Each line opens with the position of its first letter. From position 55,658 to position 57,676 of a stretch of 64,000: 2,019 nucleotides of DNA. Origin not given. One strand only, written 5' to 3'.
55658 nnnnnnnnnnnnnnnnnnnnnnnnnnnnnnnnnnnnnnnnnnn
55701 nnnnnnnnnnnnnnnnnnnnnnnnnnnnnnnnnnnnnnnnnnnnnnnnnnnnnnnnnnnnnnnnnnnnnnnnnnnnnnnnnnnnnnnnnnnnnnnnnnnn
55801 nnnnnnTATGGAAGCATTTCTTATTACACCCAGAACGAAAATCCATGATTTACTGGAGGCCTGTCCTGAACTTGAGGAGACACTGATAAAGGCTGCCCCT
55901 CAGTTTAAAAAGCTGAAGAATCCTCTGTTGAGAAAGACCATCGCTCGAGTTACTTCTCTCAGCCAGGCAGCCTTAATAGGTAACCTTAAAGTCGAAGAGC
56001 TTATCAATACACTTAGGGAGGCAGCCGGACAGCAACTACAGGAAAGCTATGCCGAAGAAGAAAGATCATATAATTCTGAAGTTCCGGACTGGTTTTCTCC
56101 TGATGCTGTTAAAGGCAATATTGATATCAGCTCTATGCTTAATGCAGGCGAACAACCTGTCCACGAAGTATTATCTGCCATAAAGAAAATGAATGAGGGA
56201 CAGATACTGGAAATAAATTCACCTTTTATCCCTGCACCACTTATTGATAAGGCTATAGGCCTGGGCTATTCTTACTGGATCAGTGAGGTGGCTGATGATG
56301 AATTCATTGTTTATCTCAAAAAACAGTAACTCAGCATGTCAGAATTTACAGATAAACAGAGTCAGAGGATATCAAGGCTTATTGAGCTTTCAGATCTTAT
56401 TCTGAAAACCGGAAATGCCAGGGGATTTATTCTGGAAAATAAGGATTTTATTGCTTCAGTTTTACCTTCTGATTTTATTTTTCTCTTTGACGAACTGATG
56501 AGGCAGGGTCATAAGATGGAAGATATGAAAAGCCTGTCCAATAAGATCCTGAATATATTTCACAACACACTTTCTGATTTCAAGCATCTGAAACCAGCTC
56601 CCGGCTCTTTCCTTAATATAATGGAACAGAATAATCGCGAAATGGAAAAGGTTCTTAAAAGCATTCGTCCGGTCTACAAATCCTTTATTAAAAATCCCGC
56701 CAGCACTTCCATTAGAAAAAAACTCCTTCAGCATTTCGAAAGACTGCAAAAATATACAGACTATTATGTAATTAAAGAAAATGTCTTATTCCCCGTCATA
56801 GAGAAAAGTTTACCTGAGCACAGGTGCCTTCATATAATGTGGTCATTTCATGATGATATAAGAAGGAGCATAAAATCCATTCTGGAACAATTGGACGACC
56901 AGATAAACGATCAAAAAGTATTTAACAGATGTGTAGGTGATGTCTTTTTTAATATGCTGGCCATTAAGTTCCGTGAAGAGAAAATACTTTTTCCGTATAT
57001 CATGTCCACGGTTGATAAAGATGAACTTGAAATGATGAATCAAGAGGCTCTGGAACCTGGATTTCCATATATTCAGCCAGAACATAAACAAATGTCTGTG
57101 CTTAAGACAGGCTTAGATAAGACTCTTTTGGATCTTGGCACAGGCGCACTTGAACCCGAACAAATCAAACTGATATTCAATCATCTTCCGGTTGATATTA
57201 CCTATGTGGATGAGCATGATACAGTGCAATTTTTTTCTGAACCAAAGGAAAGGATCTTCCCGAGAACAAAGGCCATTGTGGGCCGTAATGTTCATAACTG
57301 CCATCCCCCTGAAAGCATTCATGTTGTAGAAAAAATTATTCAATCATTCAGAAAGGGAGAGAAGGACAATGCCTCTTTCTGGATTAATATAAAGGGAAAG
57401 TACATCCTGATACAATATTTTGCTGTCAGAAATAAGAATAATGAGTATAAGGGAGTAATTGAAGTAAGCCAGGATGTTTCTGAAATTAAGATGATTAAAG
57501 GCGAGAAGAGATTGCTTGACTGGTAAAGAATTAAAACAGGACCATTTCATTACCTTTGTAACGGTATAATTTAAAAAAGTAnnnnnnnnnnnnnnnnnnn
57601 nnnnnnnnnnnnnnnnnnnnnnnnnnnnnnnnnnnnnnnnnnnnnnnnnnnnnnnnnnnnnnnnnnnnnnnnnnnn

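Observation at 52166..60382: Nine-gene co-directional island linking Fe-S regulators, hemerythrin-like proteins and an atypical heme-copper enzyme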

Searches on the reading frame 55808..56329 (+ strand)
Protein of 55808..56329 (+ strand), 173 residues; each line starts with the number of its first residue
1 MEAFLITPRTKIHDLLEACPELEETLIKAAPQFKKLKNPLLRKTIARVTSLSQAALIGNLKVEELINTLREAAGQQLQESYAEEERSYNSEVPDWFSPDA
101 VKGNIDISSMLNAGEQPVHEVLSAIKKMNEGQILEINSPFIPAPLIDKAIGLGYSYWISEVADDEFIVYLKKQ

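Call 3: search_protein_families(library=pfam, proteins=[window:55808-56329:+], max_evalue=0.01)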
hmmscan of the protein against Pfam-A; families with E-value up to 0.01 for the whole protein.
window:55808-56329:+ (173 aa): 2 families
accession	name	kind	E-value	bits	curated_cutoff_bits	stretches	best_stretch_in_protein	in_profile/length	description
PF08984.16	DUF1858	-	2.7e-15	56.7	32.2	1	6-66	1-59/59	Domain of unknown function (DUF1858)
PF10006.14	DUF2249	-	0.00027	21.2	29.5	1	105-171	2-69/70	Uncharacterized conserved protein (DUF2249)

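Call 4: search_protein_families(library=ncbifam, proteins=[window:55808-56329:+], max_evalue=0.01)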
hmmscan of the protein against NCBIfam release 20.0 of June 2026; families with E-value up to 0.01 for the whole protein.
window:55808-56329:+ (173 aa): 0 families

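Call 51: search_solved_structures(query=window:55808-56329:+, max_evalue=0.1)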
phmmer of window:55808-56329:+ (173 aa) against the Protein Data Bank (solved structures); distinct sequences matched with E-value up to 0.1: 1.
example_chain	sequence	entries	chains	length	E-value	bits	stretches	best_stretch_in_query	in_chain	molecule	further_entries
2fi0_A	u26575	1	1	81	9.3e-05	25.7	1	12-74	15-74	conserved domain protein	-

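Call 57: search_protein_families(library=pfam, proteins=[window:55808-56329:+], max_evalue=10)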
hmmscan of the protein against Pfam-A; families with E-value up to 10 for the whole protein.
window:55808-56329:+ (173 aa): 4 families
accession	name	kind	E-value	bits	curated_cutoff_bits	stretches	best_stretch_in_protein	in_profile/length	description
PF08984.16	DUF1858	-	2.7e-15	56.7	32.2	1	6-66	1-59/59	Domain of unknown function (DUF1858)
PF10006.14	DUF2249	-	0.00027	21.2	29.5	1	105-171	2-69/70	Uncharacterized conserved protein (DUF2249)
PF01206.22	TusA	-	0.036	14.4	28.6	1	116-171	12-69/70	Sulfurtransferase TusA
PF17275.7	DUF5340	-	0.16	12.6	27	1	59-78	34-53/70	Family of unknown function (DUF5340)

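Call 77: find_homologous_proteins(query=window:55808-56329:+, max_evalue=0.00001)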
Query window:55808-56329:+ (173 aa): 786 proteins with E <= 0.00001 among 867 candidates; the best 120 are listed.
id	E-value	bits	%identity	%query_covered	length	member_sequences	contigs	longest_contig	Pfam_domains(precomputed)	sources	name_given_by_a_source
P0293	2.2e-106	371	100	100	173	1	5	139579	PF08984.17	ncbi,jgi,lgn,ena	-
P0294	6.1e-92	324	87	99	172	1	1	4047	PF08984.17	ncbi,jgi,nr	ncbi:MAG: DUF1858 domain-containing protein [Marinilabiliaceae bacterium]|jgi:hypothetical protein|n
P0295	3.5e-88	312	83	99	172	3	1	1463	PF08984.17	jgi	jgi:hypothetical protein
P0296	5.2e-88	311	84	99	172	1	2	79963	PF10006.15,PF08984.17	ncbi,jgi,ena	-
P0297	1.9e-87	309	83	99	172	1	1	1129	PF10006.15,PF08984.17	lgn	-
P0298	9.0e-87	307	81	99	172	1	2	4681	PF10006.15,PF08984.17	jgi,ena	-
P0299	3.2e-86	305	81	99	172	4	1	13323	PF10006.15,PF08984.17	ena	-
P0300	3.8e-86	305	81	99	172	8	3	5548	PF08984.17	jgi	-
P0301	7.7e-86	304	81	100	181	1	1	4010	PF08984.17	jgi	jgi:hypothetical protein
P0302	8.5e-86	304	80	99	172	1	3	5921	PF10006.15,PF08984.17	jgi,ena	jgi:hypothetical protein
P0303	6.3e-85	301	80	99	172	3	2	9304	PF08984.17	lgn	-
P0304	7.7e-85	301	80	99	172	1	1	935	PF10006.15,PF08984.17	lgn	-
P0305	6.1e-84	298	80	99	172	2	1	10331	PF08984.17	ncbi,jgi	-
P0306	9.3e-84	297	79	99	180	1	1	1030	PF08984.17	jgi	jgi:hypothetical protein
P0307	3.3e-83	295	80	99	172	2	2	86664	PF08984.17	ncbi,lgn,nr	ncbi:MAG: DUF1858 domain-containing protein [Bacteroidales bacterium]|nr:DUF1858 domain-containing p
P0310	2.6e-82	293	77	99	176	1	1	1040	PF10006.15,PF08984.17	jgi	-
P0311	3.0e-82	292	78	99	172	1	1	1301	PF10006.15,PF08984.17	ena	-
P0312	3.1e-82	292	79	98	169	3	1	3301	PF10006.15,PF08984.17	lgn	-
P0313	8.1e-82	291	80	99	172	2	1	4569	PF10006.15,PF08984.17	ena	-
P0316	3.6e-80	286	77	99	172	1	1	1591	PF10006.15,PF08984.17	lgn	-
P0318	1.8e-79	283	75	99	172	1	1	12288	PF10006.15,PF08984.17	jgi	jgi:hypothetical protein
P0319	5.2e-79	282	74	99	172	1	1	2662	PF10006.15,PF08984.17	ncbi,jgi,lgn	-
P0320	5.6e-79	282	75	99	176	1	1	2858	PF10006.15,PF08984.17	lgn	-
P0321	7.4e-79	281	76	98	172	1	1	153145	PF10006.15,PF08984.17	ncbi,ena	-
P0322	9.5e-79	281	76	99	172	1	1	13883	PF10006.15,PF08984.17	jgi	jgi:hypothetical protein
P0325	1.6e-77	277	74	99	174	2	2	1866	PF10006.15,PF08984.17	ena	-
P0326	1.2e-76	274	74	99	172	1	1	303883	PF10006.15,PF08984.17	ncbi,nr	ncbi:MAG: DUF1858 domain-containing protein [Bacteroidales bacterium]|nr:DUF1858 domain-containing p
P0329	5.6e-75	269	73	99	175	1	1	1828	PF10006.15,PF08984.17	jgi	-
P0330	7.1e-75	268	73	99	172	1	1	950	PF10006.15,PF08984.17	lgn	-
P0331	2.0e-74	267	71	99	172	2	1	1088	PF10006.15,PF08984.17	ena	-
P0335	1.3e-72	261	69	99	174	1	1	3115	PF10006.15,PF08984.17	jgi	-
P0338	7.6e-72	258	70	99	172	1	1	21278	PF10006.15,PF08984.17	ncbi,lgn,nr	ncbi:MAG: DUF1858 domain-containing protein [Bacteroidales bacterium]|nr:DUF1858 domain-containing p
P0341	4.2e-69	250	68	100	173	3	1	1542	PF10006.15,PF08984.17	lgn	-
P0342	5.6e-69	249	67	100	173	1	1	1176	PF10006.15,PF08984.17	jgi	jgi:hypothetical protein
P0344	2.2e-68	247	66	99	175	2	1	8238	PF10006.15,PF08984.17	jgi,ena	-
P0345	1.4e-67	245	67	97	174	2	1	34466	PF10006.15,PF08984.17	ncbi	-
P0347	2.7e-67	244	67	99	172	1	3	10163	PF10006.15,PF08984.17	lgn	-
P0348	5.0e-67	243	66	100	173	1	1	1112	PF10006.15,PF08984.17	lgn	-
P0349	1.2e-66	242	67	99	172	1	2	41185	PF10006.15,PF08984.17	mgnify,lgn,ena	mgnify:CR=1 FL=1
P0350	3.7e-66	240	64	100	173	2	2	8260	PF10006.15,PF08984.17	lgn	-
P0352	5.2e-66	239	64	100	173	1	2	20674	PF10006.15,PF08984.17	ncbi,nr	ncbi:MAG: DUF1858 domain-containing protein [Bacteroidales bacterium]|nr:DUF1858 domain-containing p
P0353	5.9e-66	239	64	98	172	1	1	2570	PF10006.15,PF08984.17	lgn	-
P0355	8.9e-66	239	65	100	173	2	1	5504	PF10006.15,PF08984.17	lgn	-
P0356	1.1e-65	238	65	99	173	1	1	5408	PF10006.15,PF08984.17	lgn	-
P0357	1.5e-65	238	66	100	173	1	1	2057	PF10006.15,PF08984.17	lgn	-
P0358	6.6e-65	236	64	100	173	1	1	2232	PF10006.15,PF08984.17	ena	-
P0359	2.5e-64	234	64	100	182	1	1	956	PF10006.15,PF08984.17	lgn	-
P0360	3.9e-64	233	64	100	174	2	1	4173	PF10006.15,PF08984.17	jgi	jgi:hypothetical protein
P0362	5.8e-64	233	64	99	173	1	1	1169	PF10006.15,PF08984.17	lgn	-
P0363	8.8e-64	232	62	99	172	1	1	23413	PF10006.15,PF08984.17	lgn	-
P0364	1.1e-63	232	66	99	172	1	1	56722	PF10006.15,PF08984.17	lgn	-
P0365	4.1e-63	230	62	99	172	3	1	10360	PF10006.15,PF08984.17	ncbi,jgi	-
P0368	1.1e-62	229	62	98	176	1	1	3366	PF10006.15,PF08984.17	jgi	-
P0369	1.6e-62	228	60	99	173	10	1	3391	PF10006.15,PF08984.17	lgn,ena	-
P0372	5.0e-62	227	60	99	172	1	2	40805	PF10006.15,PF08984.17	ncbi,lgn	ncbi:MAG: DUF1858 domain-containing protein [Bacteroidales bacterium]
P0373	7.0e-62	226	61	99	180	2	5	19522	PF10006.15,PF08984.17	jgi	jgi:ribosomal protein L29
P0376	2.6e-61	224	62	100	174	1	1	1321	PF10006.15,PF08984.17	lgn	-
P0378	3.5e-61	224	62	99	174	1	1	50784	PF10006.15,PF08984.17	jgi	-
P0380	5.8e-61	223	60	99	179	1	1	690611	PF10006.15,PF08984.17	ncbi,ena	-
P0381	5.9e-61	223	58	99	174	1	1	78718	PF10006.15,PF08984.17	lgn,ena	-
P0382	7.8e-61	223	60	99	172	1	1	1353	PF10006.15,PF08984.17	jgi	jgi:hypothetical protein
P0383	1.1e-60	222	62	98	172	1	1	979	PF10006.15,PF08984.17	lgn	-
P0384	1.1e-60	222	60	98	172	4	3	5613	PF10006.15,PF08984.17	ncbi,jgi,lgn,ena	-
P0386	1.4e-60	222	62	99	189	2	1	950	PF10006.15,PF08984.17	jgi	-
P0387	1.4e-60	222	61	99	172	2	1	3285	PF10006.15,PF08984.17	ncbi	-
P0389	1.7e-60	222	61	99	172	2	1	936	PF10006.15,PF08984.17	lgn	-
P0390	1.8e-60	221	59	99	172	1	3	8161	PF10006.15,PF08984.17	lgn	-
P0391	4.3e-60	220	62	99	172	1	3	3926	PF10006.15,PF08984.17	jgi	jgi:uncharacterized protein (DUF2249 family)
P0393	5.4e-60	220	60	99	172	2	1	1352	PF10006.15,PF08984.17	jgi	-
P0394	5.4e-60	220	58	98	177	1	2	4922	PF10006.15,PF08984.17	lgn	-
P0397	1.1e-59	219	58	99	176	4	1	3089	PF10006.15,PF08984.17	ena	-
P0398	1.1e-59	219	60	99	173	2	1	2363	PF10006.15,PF08984.17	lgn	-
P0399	1.2e-59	219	61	99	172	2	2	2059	PF10006.15,PF08984.17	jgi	-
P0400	1.2e-59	219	59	99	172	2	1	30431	PF10006.15,PF08984.17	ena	-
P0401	1.2e-59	219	60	99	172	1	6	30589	PF10006.15,PF08984.17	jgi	jgi:hypothetical protein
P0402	1.2e-59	219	58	99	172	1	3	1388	PF10006.15,PF08984.17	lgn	-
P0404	1.5e-59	219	59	99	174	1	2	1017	PF10006.15,PF08984.17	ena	-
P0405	1.5e-59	218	66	91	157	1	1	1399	PF10006.15,PF08984.17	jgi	jgi:hypothetical protein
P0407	1.5e-59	218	61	99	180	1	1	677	PF10006.15,PF08984.17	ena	-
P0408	1.7e-59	218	59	99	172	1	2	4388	PF10006.15,PF08984.17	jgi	jgi:hypothetical protein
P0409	1.9e-59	218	62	99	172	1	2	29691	PF10006.15,PF08984.17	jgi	jgi:uncharacterized protein (DUF2249 family)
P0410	2.0e-59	218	61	98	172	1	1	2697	PF10006.15,PF08984.17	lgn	-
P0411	2.3e-59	218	60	99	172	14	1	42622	PF10006.15,PF08984.17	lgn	-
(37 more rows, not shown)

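Call 84: predict_structure(alignment_id=A2)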
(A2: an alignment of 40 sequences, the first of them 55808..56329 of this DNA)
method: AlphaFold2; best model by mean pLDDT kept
length: 173 residues; sequences in the alignment: 40
mean_pLDDT: 82.8   pTM: 0.51
mean pLDDT of the five models: 82.8, 81.0, 80.0, 77.6, 75.7
residues with pLDDT >= 90: 55; 70-90: 99; 50-70: 9; < 50: 10
segments of 3 or more residues with pLDDT < 50: 79-86
pLDDT, mean of each block of 10 residues (from residue 1): 74 89 89 83 80 80 86 68 49 91 92 81 94 92 86 90 83 93
secondary structure, 60 per line:
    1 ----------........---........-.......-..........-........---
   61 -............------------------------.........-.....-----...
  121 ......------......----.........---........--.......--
elements in order: H12-18 H22-29 H31-37 H39-48 H51-57 H62-73 E101-106 H108-112 H118-126 E133-138 H143-151 E155-162 E165-171

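Call 86: fold_search(model_id=the predicted structure, library=pdb)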
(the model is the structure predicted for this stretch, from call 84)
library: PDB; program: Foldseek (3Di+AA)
matches with E <= 10: 557; with E <= 0.001: 0
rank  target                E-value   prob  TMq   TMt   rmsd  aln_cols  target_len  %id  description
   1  8k1r_B                3.3e-03  1.00  0.37  0.16   2.0        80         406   24  YeeE(TsuA)-YeeD(TsuB) complex for thiosulfate uptake (released 2024-03-27)
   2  8j4c_A                4.0e-03  1.00  0.36  0.16   2.0        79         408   24  YeeE(TsuA)-YeeD(TsuB) complex for thiosulfate uptake (released 2024-03-27)
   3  3hz7                  8.0e-03  1.00  0.34  0.72   2.9        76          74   16  Crystal Structure of the SirA-like protein (DSY4693) from Desulfitobacterium hafniense, Northeast Structural Genomics Co (released 2009-07-07)
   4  8k1r_A                1.1e-02  1.00  0.37  0.16   2.1        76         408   22  YeeE(TsuA)-YeeD(TsuB) complex for thiosulfate uptake (released 2024-03-27)
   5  1jdq_MODEL_1_A        2.5e-02  0.93  0.32  0.51  15.4       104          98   21  Solution Structure of TM006 Protein from Thermotoga maritima (released 2002-02-27)
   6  3lvj_C                6.6e-02  0.99  0.35  0.72   3.1        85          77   16  Crystal Structure of E.coli IscS-TusA complex (form 1) (released 2010-04-21)
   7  3e05_E                6.6e-02  0.66  0.32  0.29  14.9       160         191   12  CRYSTAL STRUCTURE OF Precorrin-6y C5,15-methyltransferase FROM Geobacter metallireducens GS-15 (released 2008-08-12)
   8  6zxv_B                6.6e-02  0.41  0.28  0.16  14.7       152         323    9  Structure of Archaeoglobus fulgidus Trm11 m2G10 tRNA methyltransferase enzyme bound to sinefungin (released 2020-09-23)
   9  2bh2_A                1.1e-01  0.28  0.25  0.12  14.4       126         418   16  Crystal Structure of E. coli 5-methyluridine methyltransferase RumA in complex with ribosomal RNA substrate and S-aden (released 2005-03-30)
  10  1dcj_MODEL_1_A        1.2e-01  0.97  0.36  0.69   3.5        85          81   15  SOLUTION STRUCTURE OF YHHP, A NOVEL ESCHERICHIA COLI PROTEIN IMPLICATED IN THE CELL DIVISION (released 2001-07-18)
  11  3e05_H                1.2e-01  0.44  0.31  0.28  14.7       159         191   13  CRYSTAL STRUCTURE OF Precorrin-6y C5,15-methyltransferase FROM Geobacter metallireducens GS-15 (released 2008-08-12)
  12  6zxw_G                1.2e-01  0.30  0.27  0.16  14.7       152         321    9  Structure of Archaeoglobus fulgidus Trm11-Trm112 m2G10 tRNA methyltransferase complex bound to sinefungin (released 2020-09-23)
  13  3e05_F                1.7e-01  0.41  0.31  0.29  14.6       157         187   13  CRYSTAL STRUCTURE OF Precorrin-6y C5,15-methyltransferase FROM Geobacter metallireducens GS-15 (released 2008-08-12)
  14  1uwv                  2.1e-01  0.21  0.25  0.12  14.5       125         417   14  Crystal Structure of RumA, the iron-sulfur cluster containing E. coli 23S Ribosomal RNA 5-Methyluridine Methyltransferas (released 2004-03-18)
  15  3fxt_E                2.7e-01  0.47  0.27  0.45   4.4        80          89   14  Crystal structure of the N-terminal domain of human NUDT6 (released 2009-03-03)
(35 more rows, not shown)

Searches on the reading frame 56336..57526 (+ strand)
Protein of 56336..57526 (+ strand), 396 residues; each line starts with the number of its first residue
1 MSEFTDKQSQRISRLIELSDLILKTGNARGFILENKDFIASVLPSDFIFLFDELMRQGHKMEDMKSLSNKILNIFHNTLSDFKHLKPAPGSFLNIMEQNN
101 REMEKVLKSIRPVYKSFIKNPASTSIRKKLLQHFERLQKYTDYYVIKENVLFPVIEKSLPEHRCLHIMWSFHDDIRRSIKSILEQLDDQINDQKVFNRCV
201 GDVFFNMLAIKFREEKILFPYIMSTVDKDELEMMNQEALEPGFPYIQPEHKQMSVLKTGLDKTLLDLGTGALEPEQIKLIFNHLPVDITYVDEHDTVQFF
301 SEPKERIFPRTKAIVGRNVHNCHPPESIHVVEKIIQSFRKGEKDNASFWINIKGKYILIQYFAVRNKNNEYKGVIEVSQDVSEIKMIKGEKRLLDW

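Call 3: search_protein_families(library=pfam, proteins=[window:56336-57526:+], max_evalue=0.01)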
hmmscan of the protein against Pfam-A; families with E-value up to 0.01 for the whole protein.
window:56336-57526:+ (396 aa): 4 families
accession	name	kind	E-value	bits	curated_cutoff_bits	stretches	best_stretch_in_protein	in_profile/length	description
PF13596.12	PAS_10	-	2.8e-31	108.8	22.1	1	278-381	2-105/106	PAS domain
PF01814.28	Hemerythrin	-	8.8e-08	33.1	25.3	1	93-221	3-126/127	Hemerythrin HHE cation binding domain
PF13426.13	PAS_9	-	6.7e-06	26.8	27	1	289-383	5-103/103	PAS domain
PF04108.17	ATG17_like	-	0.00091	19.2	43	0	61-136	175-240/355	Autophagy protein ATG17-like domain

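Call 4: search_protein_families(library=ncbifam, proteins=[window:56336-57526:+], max_evalue=0.01)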
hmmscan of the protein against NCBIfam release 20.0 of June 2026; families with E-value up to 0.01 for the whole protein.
window:56336-57526:+ (396 aa): 3 families
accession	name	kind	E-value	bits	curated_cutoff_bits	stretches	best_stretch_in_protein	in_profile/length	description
TIGR00229.1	sensory_box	domain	9.5e-08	32.2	22.9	1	276-388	6-123/126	PAS domain S-box protein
NF046044.1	PnpS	equivalog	3.3e-06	26.4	400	1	273-387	53-166/390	two-component system histidine kinase PnpS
NF041831.1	NO_HK_NahK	exception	0.0067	14.4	1500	0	276-384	322-434/854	hybrid sensor histidine kinase/response regulator NahK/ErcS'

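Call 57: search_protein_families(library=pfam, proteins=[window:56336-57526:+], max_evalue=10)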
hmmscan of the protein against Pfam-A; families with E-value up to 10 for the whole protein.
window:56336-57526:+ (396 aa): 7 families
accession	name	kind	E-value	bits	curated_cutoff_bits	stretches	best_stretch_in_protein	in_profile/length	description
PF13596.12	PAS_10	-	2.8e-31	108.8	22.1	1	278-381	2-105/106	PAS domain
PF01814.28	Hemerythrin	-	8.8e-08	33.1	25.3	1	93-221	3-126/127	Hemerythrin HHE cation binding domain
PF13426.13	PAS_9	-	6.7e-06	26.8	27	1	289-383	5-103/103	PAS domain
PF04108.17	ATG17_like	-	0.00091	19.2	43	1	61-136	175-240/355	Autophagy protein ATG17-like domain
PF25240.1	PUB2_N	-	0.031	14.7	29.5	1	71-140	4-71/140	PUB2-like, N-terminal domain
PF08448.16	PAS_4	-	0.23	12.1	23.1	1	281-383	1-107/110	PAS fold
PF08293.16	MRP-S33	-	1.4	9.6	25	1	120-162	19-59/87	Mitochondrial ribosomal subunit S27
